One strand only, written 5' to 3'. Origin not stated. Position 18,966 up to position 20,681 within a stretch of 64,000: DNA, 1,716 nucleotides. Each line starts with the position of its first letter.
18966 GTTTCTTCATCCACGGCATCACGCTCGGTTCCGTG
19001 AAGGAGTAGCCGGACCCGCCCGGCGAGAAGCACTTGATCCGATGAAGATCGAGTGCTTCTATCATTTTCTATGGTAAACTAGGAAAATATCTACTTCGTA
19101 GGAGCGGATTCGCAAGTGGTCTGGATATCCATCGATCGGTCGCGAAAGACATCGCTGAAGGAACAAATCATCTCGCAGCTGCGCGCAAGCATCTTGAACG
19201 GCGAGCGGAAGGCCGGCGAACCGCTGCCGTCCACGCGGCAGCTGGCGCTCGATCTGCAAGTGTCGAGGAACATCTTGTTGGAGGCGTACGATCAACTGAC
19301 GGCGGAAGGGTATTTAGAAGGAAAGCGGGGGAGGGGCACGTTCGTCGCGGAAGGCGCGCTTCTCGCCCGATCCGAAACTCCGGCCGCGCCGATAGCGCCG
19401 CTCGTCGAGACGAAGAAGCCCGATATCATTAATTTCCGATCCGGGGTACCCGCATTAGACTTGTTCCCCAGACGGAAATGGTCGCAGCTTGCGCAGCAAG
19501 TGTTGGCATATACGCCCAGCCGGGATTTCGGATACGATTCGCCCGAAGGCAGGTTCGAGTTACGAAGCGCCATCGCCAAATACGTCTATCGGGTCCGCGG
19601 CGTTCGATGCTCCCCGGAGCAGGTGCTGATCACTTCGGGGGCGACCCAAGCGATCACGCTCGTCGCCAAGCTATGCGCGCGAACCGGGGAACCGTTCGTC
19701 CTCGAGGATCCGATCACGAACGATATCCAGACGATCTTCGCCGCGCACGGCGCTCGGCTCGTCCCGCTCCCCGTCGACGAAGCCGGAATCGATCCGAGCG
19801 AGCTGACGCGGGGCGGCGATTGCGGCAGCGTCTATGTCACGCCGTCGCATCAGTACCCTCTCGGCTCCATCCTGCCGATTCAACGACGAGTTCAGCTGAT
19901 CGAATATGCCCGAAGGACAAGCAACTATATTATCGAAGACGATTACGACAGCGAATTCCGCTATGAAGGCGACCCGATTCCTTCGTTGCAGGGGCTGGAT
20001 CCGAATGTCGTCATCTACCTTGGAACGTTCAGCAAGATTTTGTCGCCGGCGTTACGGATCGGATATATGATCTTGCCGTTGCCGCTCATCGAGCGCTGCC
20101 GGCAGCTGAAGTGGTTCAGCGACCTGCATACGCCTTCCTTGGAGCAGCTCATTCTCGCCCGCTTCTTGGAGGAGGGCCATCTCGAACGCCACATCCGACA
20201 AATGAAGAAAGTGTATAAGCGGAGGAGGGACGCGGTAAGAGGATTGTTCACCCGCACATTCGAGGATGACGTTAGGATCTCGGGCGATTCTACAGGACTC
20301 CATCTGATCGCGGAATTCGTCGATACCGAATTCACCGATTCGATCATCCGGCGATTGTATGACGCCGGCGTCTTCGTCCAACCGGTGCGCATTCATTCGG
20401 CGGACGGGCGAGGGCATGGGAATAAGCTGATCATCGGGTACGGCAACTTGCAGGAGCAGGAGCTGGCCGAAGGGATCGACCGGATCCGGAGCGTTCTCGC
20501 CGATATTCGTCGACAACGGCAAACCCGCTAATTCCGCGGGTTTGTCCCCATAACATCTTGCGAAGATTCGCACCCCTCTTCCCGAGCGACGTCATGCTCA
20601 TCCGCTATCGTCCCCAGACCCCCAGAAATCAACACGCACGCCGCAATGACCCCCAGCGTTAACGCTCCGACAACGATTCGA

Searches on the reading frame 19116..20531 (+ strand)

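Call 65: search_protein_families(library=pfam, proteins=[window:19116-20531:+], max_evalue=0.00001)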
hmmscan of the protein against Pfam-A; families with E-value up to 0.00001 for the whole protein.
window:19116-20531:+ (471 aa): 2 families
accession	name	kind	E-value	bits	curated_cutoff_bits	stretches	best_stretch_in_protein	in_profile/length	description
PF00155.27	Aminotran_1_2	-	4.1e-21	76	19.7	1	103-456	2-360/361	Aminotransferase class I and II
PF00392.27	GntR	-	2.9e-16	59.3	27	1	14-77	1-64/64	Bacterial regulatory proteins, gntR family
